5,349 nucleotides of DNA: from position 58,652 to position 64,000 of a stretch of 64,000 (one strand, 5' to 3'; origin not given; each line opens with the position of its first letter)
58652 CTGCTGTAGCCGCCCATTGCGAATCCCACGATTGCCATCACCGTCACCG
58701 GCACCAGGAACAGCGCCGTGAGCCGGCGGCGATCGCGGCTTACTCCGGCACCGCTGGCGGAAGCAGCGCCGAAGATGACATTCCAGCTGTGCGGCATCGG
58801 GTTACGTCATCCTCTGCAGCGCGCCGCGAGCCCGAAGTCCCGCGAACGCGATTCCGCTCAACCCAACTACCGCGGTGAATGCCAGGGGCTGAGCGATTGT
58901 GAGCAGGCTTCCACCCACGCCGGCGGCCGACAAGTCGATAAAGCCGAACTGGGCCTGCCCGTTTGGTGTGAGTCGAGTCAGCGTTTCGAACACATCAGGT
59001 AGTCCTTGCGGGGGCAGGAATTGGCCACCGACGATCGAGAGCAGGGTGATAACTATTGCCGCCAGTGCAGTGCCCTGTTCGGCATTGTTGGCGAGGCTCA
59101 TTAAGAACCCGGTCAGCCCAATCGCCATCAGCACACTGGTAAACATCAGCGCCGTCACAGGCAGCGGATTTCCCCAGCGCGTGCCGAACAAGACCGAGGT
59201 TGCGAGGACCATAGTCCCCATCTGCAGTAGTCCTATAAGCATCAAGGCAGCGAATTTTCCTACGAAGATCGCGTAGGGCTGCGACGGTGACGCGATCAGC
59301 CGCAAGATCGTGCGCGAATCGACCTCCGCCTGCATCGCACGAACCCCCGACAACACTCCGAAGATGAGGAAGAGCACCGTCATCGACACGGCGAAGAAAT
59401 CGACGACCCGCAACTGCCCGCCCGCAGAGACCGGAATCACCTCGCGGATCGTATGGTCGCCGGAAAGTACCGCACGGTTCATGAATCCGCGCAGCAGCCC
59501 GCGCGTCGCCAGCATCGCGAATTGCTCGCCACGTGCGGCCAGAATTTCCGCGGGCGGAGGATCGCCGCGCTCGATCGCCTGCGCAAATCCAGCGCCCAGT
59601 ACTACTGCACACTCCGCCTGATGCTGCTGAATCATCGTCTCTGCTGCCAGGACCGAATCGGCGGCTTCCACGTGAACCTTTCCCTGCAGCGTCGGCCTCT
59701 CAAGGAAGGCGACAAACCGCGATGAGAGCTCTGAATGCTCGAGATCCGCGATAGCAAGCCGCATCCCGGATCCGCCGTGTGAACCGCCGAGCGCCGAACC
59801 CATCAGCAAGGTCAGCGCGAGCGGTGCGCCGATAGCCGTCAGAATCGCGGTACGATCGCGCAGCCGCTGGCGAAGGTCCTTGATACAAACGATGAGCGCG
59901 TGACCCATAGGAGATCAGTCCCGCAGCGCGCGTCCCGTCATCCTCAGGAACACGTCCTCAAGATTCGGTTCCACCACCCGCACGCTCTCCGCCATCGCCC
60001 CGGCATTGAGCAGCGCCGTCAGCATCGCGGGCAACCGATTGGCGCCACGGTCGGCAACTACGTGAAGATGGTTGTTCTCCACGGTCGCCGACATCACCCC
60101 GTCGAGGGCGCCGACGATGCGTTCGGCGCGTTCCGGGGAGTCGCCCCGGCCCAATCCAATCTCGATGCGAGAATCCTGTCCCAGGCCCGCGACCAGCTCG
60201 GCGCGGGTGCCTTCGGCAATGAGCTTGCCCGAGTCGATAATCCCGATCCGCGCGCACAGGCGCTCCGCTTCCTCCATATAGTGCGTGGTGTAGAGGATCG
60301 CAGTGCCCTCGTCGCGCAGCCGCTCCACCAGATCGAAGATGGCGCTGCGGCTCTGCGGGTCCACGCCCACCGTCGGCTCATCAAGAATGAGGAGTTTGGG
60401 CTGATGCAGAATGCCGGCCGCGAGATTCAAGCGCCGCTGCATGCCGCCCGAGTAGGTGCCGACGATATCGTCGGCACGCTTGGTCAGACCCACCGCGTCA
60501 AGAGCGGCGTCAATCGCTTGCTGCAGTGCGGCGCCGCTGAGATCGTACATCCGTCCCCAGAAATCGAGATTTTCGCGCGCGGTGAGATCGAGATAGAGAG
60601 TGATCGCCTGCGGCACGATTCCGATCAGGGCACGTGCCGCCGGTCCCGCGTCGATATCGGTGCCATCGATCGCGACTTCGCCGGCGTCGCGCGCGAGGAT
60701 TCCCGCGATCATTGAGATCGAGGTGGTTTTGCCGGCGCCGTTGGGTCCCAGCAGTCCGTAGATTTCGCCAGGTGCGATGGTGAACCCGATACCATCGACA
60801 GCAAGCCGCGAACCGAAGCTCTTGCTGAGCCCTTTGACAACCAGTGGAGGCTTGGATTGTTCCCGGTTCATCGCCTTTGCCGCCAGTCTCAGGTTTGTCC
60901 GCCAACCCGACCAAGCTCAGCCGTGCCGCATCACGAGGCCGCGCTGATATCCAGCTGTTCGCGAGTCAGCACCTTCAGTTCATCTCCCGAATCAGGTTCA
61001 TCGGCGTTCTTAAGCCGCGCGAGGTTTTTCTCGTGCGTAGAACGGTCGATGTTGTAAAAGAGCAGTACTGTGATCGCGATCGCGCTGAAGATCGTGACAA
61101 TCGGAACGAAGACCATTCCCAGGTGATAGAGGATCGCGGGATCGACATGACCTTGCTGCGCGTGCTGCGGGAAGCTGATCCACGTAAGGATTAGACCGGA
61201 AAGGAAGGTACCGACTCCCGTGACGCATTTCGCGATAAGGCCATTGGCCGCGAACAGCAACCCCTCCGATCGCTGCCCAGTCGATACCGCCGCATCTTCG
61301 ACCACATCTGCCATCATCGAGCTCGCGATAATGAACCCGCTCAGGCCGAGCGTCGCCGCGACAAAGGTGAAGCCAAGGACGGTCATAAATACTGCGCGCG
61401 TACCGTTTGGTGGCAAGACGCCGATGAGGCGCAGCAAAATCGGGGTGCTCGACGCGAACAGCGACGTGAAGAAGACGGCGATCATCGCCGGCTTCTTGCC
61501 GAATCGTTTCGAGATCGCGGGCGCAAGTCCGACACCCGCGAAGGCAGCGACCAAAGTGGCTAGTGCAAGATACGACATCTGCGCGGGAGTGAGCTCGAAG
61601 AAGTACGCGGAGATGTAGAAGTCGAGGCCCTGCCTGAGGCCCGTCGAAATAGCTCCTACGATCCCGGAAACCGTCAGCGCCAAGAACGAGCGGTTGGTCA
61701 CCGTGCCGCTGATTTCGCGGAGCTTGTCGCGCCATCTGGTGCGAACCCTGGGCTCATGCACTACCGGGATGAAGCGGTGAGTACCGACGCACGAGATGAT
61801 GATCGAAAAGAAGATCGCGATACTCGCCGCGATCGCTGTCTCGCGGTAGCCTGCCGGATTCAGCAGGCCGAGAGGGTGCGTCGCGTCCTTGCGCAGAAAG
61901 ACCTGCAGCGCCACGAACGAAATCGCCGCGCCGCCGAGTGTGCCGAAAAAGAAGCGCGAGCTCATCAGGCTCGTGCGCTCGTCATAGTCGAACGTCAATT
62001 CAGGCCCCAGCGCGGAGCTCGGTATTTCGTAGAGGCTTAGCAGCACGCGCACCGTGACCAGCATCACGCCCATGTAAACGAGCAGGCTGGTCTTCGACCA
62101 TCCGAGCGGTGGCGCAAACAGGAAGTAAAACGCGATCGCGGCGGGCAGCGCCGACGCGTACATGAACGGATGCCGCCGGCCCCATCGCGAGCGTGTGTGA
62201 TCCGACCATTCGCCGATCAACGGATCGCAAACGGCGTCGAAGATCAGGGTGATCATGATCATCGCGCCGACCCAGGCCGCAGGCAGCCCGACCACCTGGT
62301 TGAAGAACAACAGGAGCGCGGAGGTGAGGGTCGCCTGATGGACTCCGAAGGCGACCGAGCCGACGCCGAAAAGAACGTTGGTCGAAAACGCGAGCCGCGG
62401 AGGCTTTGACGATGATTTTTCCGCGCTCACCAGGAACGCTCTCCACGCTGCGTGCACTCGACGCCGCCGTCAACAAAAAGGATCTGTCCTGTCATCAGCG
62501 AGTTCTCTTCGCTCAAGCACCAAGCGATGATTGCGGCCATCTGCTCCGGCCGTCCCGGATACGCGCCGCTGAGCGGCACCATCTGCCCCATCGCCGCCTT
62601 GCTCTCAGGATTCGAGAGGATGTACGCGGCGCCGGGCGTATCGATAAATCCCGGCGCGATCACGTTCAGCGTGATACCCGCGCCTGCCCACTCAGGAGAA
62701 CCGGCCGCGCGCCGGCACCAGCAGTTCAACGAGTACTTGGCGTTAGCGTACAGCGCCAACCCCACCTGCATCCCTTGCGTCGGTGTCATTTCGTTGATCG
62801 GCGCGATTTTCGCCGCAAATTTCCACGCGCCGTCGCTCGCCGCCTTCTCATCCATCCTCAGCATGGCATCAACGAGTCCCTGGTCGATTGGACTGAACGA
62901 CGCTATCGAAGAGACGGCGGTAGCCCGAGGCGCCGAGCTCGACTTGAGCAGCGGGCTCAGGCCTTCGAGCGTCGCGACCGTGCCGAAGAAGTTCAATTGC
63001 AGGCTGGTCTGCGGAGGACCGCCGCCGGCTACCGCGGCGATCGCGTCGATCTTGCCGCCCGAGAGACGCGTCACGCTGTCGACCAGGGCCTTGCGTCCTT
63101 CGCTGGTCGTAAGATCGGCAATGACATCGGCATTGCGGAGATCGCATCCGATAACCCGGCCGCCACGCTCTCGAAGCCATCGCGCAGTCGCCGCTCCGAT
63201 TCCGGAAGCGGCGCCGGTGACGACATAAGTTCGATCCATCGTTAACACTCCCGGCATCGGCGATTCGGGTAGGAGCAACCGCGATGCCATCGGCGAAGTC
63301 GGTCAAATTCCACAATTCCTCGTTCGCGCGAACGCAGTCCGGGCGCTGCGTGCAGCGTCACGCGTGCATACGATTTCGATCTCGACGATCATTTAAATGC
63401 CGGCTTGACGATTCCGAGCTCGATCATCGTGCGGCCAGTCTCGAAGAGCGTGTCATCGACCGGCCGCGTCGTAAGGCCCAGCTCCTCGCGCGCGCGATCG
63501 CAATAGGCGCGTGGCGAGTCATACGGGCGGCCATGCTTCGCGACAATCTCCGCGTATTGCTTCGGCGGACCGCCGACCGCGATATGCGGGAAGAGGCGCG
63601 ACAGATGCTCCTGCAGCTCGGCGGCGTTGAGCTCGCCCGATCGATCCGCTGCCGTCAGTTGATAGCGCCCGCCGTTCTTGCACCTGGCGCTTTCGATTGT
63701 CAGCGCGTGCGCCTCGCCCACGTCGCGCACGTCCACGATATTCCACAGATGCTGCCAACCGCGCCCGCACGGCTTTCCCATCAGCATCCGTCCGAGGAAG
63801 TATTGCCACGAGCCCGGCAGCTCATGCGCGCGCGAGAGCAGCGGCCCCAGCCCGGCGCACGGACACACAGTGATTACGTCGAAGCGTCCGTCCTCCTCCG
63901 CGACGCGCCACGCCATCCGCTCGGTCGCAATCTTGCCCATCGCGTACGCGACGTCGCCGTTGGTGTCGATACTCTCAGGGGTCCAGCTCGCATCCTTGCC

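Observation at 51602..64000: Best candidate for an undescribed system: twin Tat-exported bicovalent-flavin oxidases co-oriented with an exporter, a promiscuous importer, a glycoside-type symporter and two SDRs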

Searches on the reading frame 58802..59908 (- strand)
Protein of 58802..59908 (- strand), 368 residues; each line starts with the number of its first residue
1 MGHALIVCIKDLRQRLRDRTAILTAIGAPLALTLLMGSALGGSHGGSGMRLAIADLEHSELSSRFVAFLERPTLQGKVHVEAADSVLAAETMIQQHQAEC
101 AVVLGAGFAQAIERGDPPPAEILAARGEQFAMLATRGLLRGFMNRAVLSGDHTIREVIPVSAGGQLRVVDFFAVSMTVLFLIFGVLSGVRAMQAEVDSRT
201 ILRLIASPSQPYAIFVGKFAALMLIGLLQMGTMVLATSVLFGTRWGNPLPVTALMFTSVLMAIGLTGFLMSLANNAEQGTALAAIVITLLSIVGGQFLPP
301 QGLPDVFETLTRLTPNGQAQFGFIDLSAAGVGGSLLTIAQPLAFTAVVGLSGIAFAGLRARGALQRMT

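Call 5: search_protein_families(library=pfam, proteins=[window:58802-59908:-], max_evalue=0.01)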
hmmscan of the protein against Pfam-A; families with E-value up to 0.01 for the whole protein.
window:58802-59908:- (368 aa): 4 families
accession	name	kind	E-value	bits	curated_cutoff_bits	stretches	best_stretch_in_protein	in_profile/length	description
PF12698.13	ABC2_membrane_3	-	1.9e-27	96.8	31.6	1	22-353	4-342/347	ABC-2 family transporter protein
PF01061.29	ABC2_membrane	-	4.6e-13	49.6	26.9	1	171-315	52-198/211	ABC-2 type transporter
PF12679.13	ABC2_membrane_2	-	2.3e-09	37.3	27.2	1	6-297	2-202/283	ABC-2 family transporter protein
PF12730.13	ABC2_membrane_4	-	3e-05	24.5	27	1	176-289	57-173/179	ABC-2 family transporter protein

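Call 6: search_protein_families(library=ncbifam, proteins=[window:58802-59908:-], max_evalue=0.01)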
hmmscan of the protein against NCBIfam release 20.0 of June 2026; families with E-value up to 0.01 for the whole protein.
window:58802-59908:- (368 aa): 4 families
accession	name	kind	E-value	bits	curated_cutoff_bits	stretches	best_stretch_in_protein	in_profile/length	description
NF038293.1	permease_SagH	equivalog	1.9e-25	89.4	450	1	163-300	171-309/370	SagH family ABC transporter permease subunit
NF033858.1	ABC2_perm_RbbA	equivalog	0.00048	18.1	1050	1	13-293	551-837/909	ribosome-associated ATPase/putative transporter RbbA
NF011648.0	PRK15066.1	subfamily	0.0063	16.1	225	1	199-316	91-208/257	ABC transporter permease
TIGR03062.1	pip_yhgE_Cterm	subfamily_domain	0.008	15.8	102.2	0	206-318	54-164/208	YhgE/Pip family protein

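Call 62: find_homologous_proteins(query=window:58802-59908:-, max_evalue=1e-20)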
Query window:58802-59908:- (368 aa): 176 proteins with E <= 1e-20 among 8000 candidates; the best 120 are listed.
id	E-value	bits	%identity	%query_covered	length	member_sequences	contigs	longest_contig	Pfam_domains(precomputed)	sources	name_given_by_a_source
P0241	4.6e-212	721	94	100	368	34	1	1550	PF12679.14,PF01061.30,PF12698.14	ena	-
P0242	1.8e-196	670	87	100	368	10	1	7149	PF12679.14,PF01061.30,PF12698.14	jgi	jgi:ABC-2 type transport system permease protein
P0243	1.2e-191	654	85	100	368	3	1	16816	PF12679.14,PF01061.30,PF12698.14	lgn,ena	-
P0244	3.0e-189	646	85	100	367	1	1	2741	PF12679.14,PF01061.30,PF12698.14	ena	-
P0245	5.0e-189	646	84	100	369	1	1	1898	PF12679.14,PF01061.30,PF12698.14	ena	-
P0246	2.5e-188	643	84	100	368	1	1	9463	PF12679.14,PF01061.30,PF12698.14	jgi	jgi:ABC-2 type transport system permease protein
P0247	3.8e-187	640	84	100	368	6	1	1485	PF12679.14,PF01061.30,PF12698.14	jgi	jgi:ABC-2 type transport system permease protein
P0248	1.1e-185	635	82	100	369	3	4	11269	PF12679.14,PF01061.30,PF12698.14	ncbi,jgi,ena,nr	ncbi:MAG TPA: ABC transporter permease [Candidatus Binataceae bacterium]|nr:ABC transporter permease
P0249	8.5e-184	628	82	100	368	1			PF12679.14,PF01061.30,PF12698.14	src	-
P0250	1.8e-183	627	82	100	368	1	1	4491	PF12679.14,PF01061.30,PF12698.14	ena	-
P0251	1.9e-182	624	82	100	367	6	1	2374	PF12679.14,PF01061.30,PF12698.14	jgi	-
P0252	6.0e-179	613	79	100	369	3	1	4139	PF12679.14,PF01061.30,PF12698.14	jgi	jgi:ABC-2 type transport system permease protein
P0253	2.7e-175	601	79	100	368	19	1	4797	PF12679.14,PF01061.30,PF12698.14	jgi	jgi:ABC-2 type transport system permease protein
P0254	1.9e-174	598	78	100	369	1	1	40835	PF12679.14,PF01061.30,PF12698.14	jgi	jgi:ABC-2 type transport system permease protein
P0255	3.2e-174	597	78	100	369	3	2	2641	PF12679.14,PF01061.30,PF12698.14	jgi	jgi:ABC-2 type transport system permease protein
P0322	8.0e-134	464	63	100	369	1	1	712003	PF12679.14,PF01061.30,PF12698.14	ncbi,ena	-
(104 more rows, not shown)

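Call 63: find_encoding_contigs(protein=P0322, flank=10000, max_places=2)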
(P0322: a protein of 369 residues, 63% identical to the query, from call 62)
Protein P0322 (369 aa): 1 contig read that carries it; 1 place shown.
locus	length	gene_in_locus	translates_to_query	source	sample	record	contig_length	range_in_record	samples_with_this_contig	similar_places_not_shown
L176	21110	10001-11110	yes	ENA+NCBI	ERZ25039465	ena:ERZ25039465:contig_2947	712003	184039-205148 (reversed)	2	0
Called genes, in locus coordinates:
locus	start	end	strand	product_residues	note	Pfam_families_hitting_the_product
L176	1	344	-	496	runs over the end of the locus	PF00501:AMP-binding, PF13193:AMP-binding_C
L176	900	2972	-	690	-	PF13191:AAA_16, PF13401:AAA_22 (faint)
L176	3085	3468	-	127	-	PF06490:FleQ (weak), PF00072:Response_reg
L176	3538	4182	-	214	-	PF00072:Response_reg, PF00196:GerE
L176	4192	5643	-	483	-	PF03707:MHYT, PF00512:HisKA, PF02518:HATPase_c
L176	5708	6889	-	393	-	PF13493:DUF4118, PF00512:HisKA, PF02518:HATPase_c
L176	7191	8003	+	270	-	PF13424:TPR_12 (faint), PF00515:TPR_1 (faint), PF07719:TPR_2 (faint), PF13371:TPR_9 (faint), PF13414:TPR_11 (faint), PF13428:TPR_14 (faint), PF23914:TPR_CcmH_CycH (weak), PF13432:TPR_16 (weak), +3 more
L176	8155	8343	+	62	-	-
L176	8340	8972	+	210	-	PF02525:Flavodoxin_2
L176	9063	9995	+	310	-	PF00005:ABC_tran, PF13304:AAA_21, PF13732:DrrA1-3_C (faint)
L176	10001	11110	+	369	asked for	PF12679:ABC2_membrane_2, PF12698:ABC2_membrane_3, PF01061:ABC2_membrane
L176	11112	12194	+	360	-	PF12698:ABC2_membrane_3, PF01061:ABC2_membrane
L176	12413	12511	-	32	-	-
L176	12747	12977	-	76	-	-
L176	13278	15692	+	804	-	PF13620:CarboxypepD_reg, PF25183:OMP_b-brl_4 (faint), PF00593:TonB_dep_Rec_b-barrel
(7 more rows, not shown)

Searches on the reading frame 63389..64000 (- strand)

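Call 5: search_protein_families(library=pfam, proteins=[window:63389-64000:-], max_evalue=0.01)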
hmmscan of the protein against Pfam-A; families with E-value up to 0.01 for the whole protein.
window:63389-64000:- (203 aa): 1 family
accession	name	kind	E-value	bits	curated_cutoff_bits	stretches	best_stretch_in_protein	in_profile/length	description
PF01370.27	Epimerase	-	5.3e-05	23.2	20.9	1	17-113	140-237/240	NAD dependent epimerase/dehydratase family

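Call 6: search_protein_families(library=ncbifam, proteins=[window:63389-64000:-], max_evalue=0.01)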
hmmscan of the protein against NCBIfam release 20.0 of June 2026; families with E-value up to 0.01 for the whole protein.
window:63389-64000:- (203 aa): 1 family
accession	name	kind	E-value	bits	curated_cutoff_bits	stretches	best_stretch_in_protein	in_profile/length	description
TIGR03466.1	HpnA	hypoth_equivalog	0.00033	19.6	367.65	0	19-118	141-231/327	hopanoid-associated sugar epimerase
